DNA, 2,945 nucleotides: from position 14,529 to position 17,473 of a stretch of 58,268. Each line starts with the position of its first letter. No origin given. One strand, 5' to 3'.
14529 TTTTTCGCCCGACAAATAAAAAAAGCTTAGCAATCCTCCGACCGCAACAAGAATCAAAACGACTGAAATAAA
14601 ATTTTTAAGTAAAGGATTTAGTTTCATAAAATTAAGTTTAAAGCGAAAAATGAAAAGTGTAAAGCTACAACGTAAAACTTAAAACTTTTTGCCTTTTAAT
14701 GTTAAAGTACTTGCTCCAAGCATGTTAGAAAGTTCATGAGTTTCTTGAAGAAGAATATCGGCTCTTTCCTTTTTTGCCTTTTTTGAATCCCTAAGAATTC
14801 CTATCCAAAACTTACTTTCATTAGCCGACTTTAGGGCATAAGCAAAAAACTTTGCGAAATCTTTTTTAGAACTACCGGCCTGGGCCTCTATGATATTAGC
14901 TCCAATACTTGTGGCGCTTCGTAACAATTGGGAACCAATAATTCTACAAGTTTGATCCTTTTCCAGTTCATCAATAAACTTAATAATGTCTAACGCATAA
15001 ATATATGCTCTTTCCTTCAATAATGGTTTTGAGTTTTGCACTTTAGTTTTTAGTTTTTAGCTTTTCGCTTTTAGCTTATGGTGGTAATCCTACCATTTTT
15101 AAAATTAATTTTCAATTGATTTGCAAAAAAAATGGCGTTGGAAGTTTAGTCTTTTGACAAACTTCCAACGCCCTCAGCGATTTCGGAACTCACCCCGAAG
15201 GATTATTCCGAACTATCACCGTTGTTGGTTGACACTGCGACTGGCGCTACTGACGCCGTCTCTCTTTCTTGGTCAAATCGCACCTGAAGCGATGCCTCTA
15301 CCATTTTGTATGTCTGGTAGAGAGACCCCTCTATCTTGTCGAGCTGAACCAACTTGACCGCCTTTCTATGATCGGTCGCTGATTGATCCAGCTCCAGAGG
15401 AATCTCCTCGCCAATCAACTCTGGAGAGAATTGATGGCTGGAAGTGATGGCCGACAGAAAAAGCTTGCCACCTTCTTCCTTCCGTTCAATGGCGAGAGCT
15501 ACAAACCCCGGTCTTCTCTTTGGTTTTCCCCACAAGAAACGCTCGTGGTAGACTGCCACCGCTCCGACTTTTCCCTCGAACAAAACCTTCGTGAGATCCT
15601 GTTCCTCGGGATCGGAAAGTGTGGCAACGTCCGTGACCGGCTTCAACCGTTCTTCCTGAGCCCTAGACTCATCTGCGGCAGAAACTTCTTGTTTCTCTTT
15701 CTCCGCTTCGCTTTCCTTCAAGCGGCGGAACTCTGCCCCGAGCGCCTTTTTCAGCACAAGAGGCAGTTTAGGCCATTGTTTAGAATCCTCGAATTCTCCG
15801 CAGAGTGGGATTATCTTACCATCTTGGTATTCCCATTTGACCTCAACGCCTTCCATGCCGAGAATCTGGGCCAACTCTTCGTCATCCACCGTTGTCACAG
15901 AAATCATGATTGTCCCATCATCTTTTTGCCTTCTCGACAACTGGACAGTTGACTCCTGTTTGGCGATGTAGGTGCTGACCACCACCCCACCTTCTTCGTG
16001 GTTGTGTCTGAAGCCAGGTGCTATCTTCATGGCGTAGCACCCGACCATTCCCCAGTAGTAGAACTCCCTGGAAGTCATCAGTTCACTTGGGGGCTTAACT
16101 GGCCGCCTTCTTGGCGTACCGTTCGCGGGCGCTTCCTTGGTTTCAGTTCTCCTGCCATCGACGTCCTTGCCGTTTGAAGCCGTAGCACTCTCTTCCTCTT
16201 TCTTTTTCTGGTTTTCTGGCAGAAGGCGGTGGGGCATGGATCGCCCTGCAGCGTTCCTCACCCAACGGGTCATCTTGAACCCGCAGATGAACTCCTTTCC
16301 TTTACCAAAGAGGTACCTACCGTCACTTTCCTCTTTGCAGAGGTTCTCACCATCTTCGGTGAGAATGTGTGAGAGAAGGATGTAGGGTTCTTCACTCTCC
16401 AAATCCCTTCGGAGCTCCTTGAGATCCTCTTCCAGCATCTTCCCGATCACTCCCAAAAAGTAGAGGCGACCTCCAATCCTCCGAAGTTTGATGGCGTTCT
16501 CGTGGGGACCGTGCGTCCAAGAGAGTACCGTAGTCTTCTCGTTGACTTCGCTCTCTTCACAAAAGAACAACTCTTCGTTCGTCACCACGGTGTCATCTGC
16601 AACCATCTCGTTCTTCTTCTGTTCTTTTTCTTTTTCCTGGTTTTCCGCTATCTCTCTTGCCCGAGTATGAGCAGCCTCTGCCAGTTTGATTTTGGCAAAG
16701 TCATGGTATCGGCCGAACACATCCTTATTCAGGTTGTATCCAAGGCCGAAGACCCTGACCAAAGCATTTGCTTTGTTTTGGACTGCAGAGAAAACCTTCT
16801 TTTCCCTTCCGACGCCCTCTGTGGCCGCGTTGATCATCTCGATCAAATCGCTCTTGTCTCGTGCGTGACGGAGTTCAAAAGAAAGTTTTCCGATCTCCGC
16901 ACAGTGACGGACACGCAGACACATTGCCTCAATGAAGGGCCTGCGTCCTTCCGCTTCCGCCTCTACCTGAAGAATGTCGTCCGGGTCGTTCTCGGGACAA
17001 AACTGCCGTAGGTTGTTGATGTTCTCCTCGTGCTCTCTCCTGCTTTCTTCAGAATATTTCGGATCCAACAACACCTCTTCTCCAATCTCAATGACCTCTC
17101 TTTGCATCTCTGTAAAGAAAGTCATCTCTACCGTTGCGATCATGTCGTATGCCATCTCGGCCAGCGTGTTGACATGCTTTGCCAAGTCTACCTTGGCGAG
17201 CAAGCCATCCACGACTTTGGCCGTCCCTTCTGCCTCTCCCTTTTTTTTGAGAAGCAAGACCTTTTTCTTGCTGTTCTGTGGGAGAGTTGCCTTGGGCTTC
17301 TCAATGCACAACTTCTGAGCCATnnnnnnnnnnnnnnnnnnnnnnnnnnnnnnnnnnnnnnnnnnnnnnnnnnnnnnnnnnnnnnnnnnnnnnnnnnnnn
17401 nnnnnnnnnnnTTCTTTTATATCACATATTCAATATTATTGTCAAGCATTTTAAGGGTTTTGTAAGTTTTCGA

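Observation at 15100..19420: GC-rich foreign island between rpsA and ftsH: 706-aa orphan, NYN RNase-like gene and MYG1/UPF0160-like hydrolase, each its own transcription unit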

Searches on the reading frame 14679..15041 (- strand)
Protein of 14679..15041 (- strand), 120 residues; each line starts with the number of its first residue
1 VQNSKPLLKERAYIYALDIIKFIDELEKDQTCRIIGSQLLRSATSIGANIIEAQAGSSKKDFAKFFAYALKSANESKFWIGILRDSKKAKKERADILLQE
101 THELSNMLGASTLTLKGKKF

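Call 3: search_protein_families(library=pfam, proteins=[window:14679-15041:-], max_evalue=1)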
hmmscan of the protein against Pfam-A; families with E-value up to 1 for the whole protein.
window:14679-15041:- (120 aa): 1 family
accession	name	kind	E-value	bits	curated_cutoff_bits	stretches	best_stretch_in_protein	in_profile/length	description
PF05635.17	23S_rRNA_IVP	-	4.3e-21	75.6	33.8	1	10-109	7-105/106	23S rRNA-intervening sequence protein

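Call 4: search_protein_families(library=ncbifam, proteins=[window:14679-15041:-], max_evalue=1)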
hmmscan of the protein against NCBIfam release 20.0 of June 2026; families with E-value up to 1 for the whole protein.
window:14679-15041:- (120 aa): 4 families
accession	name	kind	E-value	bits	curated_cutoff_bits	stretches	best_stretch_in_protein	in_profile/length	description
TIGR02436.1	TIGR02436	subfamily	2.1e-25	89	24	1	9-115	2-108/109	four helix bundle protein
NF008912.0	PRK12275.1-6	subfamily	3.4e-11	43.2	124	1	36-112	32-108/117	hypothetical protein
NF008911.0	PRK12275.1-2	subfamily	2.1e-08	34.7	137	1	16-113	17-113/118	hypothetical protein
NF033401.1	thiazolyl_BerA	subfamily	0.14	12.5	37.5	0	98-114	17-33/42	thiocillin/thiostrepton family thiazolyl peptide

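Call 6: search_protein_families(library=padloc, proteins=[window:14679-15041:-], max_evalue=1)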
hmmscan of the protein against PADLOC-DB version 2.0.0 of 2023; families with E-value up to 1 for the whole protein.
window:14679-15041:- (120 aa): 0 families

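Call 7: search_protein_families(library=phrogs, proteins=[window:14679-15041:-], max_evalue=1)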
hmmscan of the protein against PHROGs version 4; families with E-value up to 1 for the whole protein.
window:14679-15041:- (120 aa): 0 families

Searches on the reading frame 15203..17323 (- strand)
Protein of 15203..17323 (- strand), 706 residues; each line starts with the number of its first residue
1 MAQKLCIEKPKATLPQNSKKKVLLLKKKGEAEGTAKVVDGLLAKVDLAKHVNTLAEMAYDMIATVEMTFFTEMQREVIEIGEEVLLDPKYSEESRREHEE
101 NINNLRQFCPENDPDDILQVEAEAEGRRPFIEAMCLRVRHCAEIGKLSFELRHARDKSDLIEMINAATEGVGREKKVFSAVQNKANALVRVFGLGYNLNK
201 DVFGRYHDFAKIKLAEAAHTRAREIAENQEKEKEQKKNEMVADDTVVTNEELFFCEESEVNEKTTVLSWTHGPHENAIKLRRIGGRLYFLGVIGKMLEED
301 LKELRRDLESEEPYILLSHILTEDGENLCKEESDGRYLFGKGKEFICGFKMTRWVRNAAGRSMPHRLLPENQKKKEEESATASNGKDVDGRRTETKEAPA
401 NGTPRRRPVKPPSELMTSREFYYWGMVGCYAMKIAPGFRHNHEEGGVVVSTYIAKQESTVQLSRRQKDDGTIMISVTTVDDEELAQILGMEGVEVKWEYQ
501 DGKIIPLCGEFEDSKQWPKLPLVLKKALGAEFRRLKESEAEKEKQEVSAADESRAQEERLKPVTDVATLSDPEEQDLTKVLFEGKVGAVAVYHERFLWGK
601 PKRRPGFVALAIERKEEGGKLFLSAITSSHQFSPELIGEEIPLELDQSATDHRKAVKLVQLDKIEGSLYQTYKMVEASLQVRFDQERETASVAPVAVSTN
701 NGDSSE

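Call 3: search_protein_families(library=pfam, proteins=[window:15203-17323:-], max_evalue=1)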
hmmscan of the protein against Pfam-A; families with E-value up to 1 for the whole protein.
window:15203-17323:- (706 aa): 1 family
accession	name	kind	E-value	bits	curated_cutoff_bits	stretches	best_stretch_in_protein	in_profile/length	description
PF05132.19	RNA_pol_Rpc4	-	0.71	10.5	26.5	0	536-592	28-84/143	RNA polymerase III RPC4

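Call 4: search_protein_families(library=ncbifam, proteins=[window:15203-17323:-], max_evalue=1)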
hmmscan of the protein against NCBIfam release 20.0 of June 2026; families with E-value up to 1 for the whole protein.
window:15203-17323:- (706 aa): 0 families

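Call 6: search_protein_families(library=padloc, proteins=[window:15203-17323:-], max_evalue=1)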
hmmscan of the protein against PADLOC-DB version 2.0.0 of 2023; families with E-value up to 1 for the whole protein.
window:15203-17323:- (706 aa): 0 families

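Call 7: search_protein_families(library=phrogs, proteins=[window:15203-17323:-], max_evalue=1)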
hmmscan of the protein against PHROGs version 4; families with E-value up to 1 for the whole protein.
window:15203-17323:- (706 aa): 0 families

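Call 9: find_homologous_proteins(query=window:15203-17323:-, max_evalue=0.001)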
Query window:15203-17323:- (706 aa): 4 proteins with E <= 0.001 among 8000 candidates.
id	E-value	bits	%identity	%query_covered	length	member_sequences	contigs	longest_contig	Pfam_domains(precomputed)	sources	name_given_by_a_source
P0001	0.0e+0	1527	100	97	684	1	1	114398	-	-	-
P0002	1.3e-107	379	39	75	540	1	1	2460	-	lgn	-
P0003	2.1e-93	332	37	76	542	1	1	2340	-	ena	-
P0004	1.3e-80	290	35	75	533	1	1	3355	-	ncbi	-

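Call 11: find_encoding_contigs(protein=P0004, flank=10000)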
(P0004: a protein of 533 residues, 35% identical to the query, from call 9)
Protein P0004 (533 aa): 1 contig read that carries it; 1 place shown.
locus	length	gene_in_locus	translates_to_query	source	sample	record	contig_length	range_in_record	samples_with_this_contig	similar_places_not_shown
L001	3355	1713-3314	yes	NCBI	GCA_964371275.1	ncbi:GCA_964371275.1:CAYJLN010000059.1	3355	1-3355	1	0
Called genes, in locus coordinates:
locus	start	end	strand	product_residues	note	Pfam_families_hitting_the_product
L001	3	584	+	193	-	?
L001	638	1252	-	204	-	-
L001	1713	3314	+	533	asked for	-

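Call 12: find_encoding_contigs(protein=P0002, flank=10000)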
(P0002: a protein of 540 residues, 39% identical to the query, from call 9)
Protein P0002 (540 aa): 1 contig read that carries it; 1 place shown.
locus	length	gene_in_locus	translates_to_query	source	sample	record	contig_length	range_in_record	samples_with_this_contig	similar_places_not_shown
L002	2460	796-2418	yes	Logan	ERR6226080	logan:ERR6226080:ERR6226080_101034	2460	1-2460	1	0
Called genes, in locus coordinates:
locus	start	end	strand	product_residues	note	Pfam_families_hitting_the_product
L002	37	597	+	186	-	-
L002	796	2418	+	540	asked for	-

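Call 13: find_encoding_contigs(protein=P0003, flank=10000)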
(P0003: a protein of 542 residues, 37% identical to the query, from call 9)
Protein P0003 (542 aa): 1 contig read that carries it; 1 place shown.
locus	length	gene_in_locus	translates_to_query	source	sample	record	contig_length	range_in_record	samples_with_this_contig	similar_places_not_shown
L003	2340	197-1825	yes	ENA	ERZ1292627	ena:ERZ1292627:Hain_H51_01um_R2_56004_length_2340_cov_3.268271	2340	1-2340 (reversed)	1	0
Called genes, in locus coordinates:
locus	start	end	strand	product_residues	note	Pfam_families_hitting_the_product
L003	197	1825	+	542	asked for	-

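Call 34: search_protein_representatives(alignment_id=A1)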
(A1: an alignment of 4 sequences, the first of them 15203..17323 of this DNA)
Query: 4 sequences, 538 profile positions. Proteins with E-value up to 0.001 (for the whole library): 35; up to 1e-10: 33; up to 1e-30: 32. The best 35 are listed.
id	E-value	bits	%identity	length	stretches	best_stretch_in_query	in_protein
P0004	6.5e-266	899.9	-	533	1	2-537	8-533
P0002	4.8e-264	893.7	-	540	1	1-537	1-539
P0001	1.1e-254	862.8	-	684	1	33-538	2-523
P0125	8.0e-162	556.3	-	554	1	9-535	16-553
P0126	8.6e-142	490.2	-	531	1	5-531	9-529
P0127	1.5e-131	456.4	-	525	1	18-531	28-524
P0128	1.4e-122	426.8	-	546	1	22-531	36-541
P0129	2.0e-118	413.1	-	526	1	10-533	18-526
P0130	1.9e-114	400.0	-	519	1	10-532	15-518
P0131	1.0e-110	387.7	-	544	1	24-534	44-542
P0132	2.6e-107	376.4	-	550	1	23-536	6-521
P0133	3.9e-105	369.2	-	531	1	27-533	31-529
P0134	2.5e-104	366.6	-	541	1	24-534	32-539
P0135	1.4e-100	354.2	-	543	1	5-536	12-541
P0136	2.1e-99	350.3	-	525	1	2-532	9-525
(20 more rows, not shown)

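Call 42: predict_structure(alignment_id=A1)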
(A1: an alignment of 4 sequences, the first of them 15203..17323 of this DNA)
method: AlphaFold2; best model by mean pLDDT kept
length: 706 residues; sequences in the alignment: 4
mean_pLDDT: 52.3   pTM: 0.28
mean pLDDT of the five models: 52.3, 50.9, 47.6, 45.9, 40.9
residues with pLDDT >= 90: 4; 70-90: 203; 50-70: 116; < 50: 383
segments of 3 or more residues with pLDDT < 50: 1-90, 121-131, 167-222, 228-231, 233-243, 332-344, 378-405, 499-503, 557-706
pLDDT, mean of each block of 10 residues (from residue 1): 28 28 28 29 36 41 39 42 39 60 59 54 46 50 53 52 50 33 31 28 33 40 47 42 65 84 84 75 86 77 68 78 75 39 55 81 74 50 33 28 55 81 85 87 76 86 82 83 80 61 53 73 85 80 71 52 28 33 31 26 28 35 32 30 31 27 33 36 40 34 29
secondary structure, 60 per line:
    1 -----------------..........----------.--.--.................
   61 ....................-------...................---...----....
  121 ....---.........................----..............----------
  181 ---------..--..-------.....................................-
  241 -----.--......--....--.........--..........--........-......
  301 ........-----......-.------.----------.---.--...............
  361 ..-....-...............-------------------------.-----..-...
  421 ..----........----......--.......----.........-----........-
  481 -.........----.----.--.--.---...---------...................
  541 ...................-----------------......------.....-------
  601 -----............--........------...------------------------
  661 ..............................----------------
elements in order (helices of 4 or more, strands of 3 or more residues): H18-27 H44-80 H88-106 H117-124 H128-152 H157-170 H203-239 H249-254 H257-260 E263-271 E274-283 E286-293 H295-308 E314-316 H346-362 H369-383 H418-422 E427-434 E439-444 E447-453 E458-466 E472-479 H482-490 E510-512 H522-559 H577-582 E589-593 E606-617 E620-627 H661-690

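Call 46: fold_search(model_id=the predicted structure, library=pdb)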
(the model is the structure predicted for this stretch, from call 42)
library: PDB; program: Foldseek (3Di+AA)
matches with E <= 10: 268; with E <= 0.001: 0
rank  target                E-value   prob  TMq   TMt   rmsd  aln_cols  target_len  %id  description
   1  4gex_B                7.0e-01  0.21  0.06  0.23  10.2        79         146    9  Structure of a stabilised ceSAS-6 dimer, second crystal form (released 2013-06-19)
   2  3fvc                  9.3e-01  0.03  0.06  0.07  41.6       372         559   10  Crystal structure of a trimeric variant of the Epstein-Barr virus glycoprotein B (released 2009-03-17)
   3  4h83_F                1.2e+00  0.11  0.06  0.09   7.9        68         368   16  Crystal structure of Mandelate racemase/muconate lactonizing enzyme (EFI target:502127) (released 2012-10-10)
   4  2imj_D                1.2e+00  0.14  0.06  0.21   6.3        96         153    9  X-ray Crystal Structure of Protein PFL_3262 from Pseudomonas fluorescens. Northeast Structural Genomics Consortium Tar (released 2006-10-24)
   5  6jpv_B                1.2e+00  0.09  0.07  0.23  12.2       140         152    8  Structural analysis of AIMP2-DX2 and HSP70 interaction (released 2019-10-02)
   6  9u5s_A                1.2e+00  0.02  0.04  0.05  15.9        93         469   16  The structure of the BfpBG complex in the T4bP system (released 2025-11-05)
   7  4h83_D                1.4e+00  0.11  0.05  0.09   8.3        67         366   16  Crystal structure of Mandelate racemase/muconate lactonizing enzyme (EFI target:502127) (released 2012-10-10)
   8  9e78_1O               1.4e+00  0.03  0.06  0.06  21.5       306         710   12  48-nm repeat of the Leishmania tarentolae doublet microtubule (released 2025-03-12)
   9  5j6o                  1.7e+00  0.11  0.04  0.10  19.9       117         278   10  Crystal structure of a trans-AT PKS dehydratase domain of C0ZGQ7 from Brevibacillus brevis (released 2017-05-24)
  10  9e2g_0E               1.7e+00  0.02  0.05  0.05  27.9       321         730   10  Cryo-EM structure of 48 nm repeat of microtubule doublet from T. brucei flagellum (released 2025-03-12)
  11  4h5b_B                1.9e+00  0.08  0.08  0.26  12.4       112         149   12  Crystal Structure of DR_1245 from Deinococcus radiodurans (released 2013-01-30)
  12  3r32_B                1.9e+00  0.06  0.04  0.18   8.0        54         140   11  Crystal structure of Arthrobacter sp. strain SU 4-hydroxybenzoyl CoA thioesterase mutant E73A complexed with 4-hydroxy (released 2012-03-28)
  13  6q15_A                1.9e+00  0.03  0.04  0.05  12.8        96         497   12  Structure of the Salmonella SPI-1 injectisome needle complex (released 2019-10-23)
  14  6ve4_A                1.9e+00  0.01  0.04  0.08  13.4        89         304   16  Pentadecameric PilQ from Pseudomonas aeruginosa (released 2020-12-23)
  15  7ah9_5K               2.1e+00  0.07  0.05  0.07  12.1        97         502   12  Substrate-engaged type 3 secretion system needle complex from Salmonella enterica typhimurium - SpaR state 1 (released 2021-03-17)
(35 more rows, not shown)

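Call 55: find_related_loci(query=A1, collection=genome_contigs, flank=8000)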
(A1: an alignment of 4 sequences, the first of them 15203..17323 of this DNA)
Query A1 (706 aa) in genome_contigs; peptide patterns used: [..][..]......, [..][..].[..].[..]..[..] (x = any residue, [..] = any of these).
218 stretches matched a pattern; 1 encode a relative of the query (tblastn E <= 1e-3); 1 distinct loci.
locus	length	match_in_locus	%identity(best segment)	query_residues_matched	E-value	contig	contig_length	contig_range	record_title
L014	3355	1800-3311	35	16-544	4e-85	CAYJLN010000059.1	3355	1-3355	MAG TPA_asm: Candidatus Woesearchaeota archaeon isolate ERP125453_co1_106 genome assembly, contig: NODE_41101_length_335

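Call 56: find_related_loci(query=A1, collection=metagenome_contigs, flank=8000)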
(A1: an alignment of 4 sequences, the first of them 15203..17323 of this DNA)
Query A1 (706 aa) in metagenome_contigs; peptide patterns used: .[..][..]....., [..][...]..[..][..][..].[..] (x = any residue, [..] = any of these).
480 stretches matched a pattern, but none encodes a relative of the query by tblastn (E <= 1e-3).

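Call 97: search_protein_families(library=pfam, alignment_id=A3, max_evalue=1)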
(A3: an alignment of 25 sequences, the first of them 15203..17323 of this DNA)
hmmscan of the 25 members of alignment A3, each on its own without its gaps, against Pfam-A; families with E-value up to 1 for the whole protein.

A. member 1, window:15203-17323:- (706 aa): 1 family
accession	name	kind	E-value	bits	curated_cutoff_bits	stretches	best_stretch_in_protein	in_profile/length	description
PF05132.19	RNA_pol_Rpc4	-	0.71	10.5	26.5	0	536-592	28-84/143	RNA polymerase III RPC4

B. families by the number of members that match (of 25 scanned): 21 families
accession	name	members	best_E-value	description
PF08289.16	Flu_M1_C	1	0.0035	Influenza Matrix protein (M1) C-terminal domain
PF09353.15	DUF1995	1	0.0046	Domain of unknown function (DUF1995)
PF07813.17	LTXXQ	1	0.0066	LTXXQ motif family protein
PF02426.22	MIase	1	0.031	Muconolactone delta-isomerase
PF12352.13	V-SNARE_C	1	0.051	Snare region anchored in the vesicle membrane C-terminus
PF04051.21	TRAPP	1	0.059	Transport protein particle (TRAPP) component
PF08644.17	SPT16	1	0.081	FACT complex subunit (SPT16/CDC68)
PF16146.10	DUF4854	1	0.085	Domain of unknown function (DUF4854)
PF19964.5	EAD11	1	0.093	Effector-associated domain 11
PF04389.22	Peptidase_M28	1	0.11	Peptidase family M28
PF02898.20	NO_synthase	1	0.12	Nitric oxide synthase, oxygenase domain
PF15519.11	RBM39linker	1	0.13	linker between RRM2 and RRM3 domains in RBM39 protein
PF07650.23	KH_2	1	0.15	KH domain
PF14367.12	DUF4411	1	0.17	Domain of unknown function (DUF4411)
PF04286.17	DUF445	1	0.19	Protein of unknown function (DUF445)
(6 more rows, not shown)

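Call 99: search_protein_families(library=pfam, proteins=[L001:638-1252:-], max_evalue=1)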
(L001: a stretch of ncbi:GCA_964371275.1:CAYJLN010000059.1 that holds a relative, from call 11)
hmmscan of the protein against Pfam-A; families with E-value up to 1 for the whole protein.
L001:638-1252:- (204 aa): 0 families

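Call 111: fold_search(model_id=the predicted structure, library=viral)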
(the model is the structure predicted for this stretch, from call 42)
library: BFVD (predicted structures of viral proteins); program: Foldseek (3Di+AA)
matches with E <= 10: 366; with E <= 0.001: 0
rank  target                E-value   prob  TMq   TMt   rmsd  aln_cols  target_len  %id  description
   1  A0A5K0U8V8            4.0e-02  0.07  0.07  0.06  36.9       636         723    9  Uncharacterized protein [Yasminevirus sp. GU-2018]
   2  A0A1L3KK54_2          5.3e-02  0.10  0.09  0.06  32.8       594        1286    9  (no name in the UniProt tables at hand)
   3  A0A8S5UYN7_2          1.4e-01  0.05  0.06  0.05  45.7       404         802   11  Endosialidase chaperone [Siphoviridae sp. ctkKt3]
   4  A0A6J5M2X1            1.5e-01  0.12  0.05  0.11  12.0       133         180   11  Uncharacterized protein [uncultured Caudovirales phage]
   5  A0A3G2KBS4            1.6e-01  0.07  0.06  0.05  19.6       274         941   10  Long-tail fiber proximal subunit [Escherichia phage p000v]
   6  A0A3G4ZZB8            2.8e-01  0.07  0.05  0.09  34.5       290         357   10  Uncharacterized protein [Faunusvirus sp.]
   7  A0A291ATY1            3.3e-01  0.06  0.09  0.12  33.8       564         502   12  Uncharacterized protein [Pandoravirus dulcis]
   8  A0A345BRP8            3.5e-01  0.03  0.06  0.06  44.5       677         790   10  (no name in the UniProt tables at hand)
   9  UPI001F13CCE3         3.7e-01  0.15  0.06  0.21   9.8        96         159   12  (no name look-up for this kind of identifier)
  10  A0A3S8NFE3            4.4e-01  0.21  0.07  0.25  13.7       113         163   14  Uncharacterized protein [Sulfolobales Beppu rod-shaped virus 1]
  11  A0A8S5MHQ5            4.4e-01  0.10  0.06  0.17  32.8       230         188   10  Uncharacterized protein [Siphoviridae sp. ctvyM23]
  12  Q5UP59                4.4e-01  0.09  0.06  0.13  10.4        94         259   12  Uncharacterized protein L591 [Acanthamoeba polyphaga mimivirus]
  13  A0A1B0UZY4            4.7e-01  0.21  0.04  0.12   8.8        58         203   17  (no name in the UniProt tables at hand)
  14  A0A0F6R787            5.2e-01  0.03  0.05  0.08  28.7       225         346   10  Tail fiber protein [Escherichia coli O157 typing phage 5]
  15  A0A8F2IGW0            5.5e-01  0.16  0.08  0.25  15.9       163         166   14  (no name in the UniProt tables at hand)
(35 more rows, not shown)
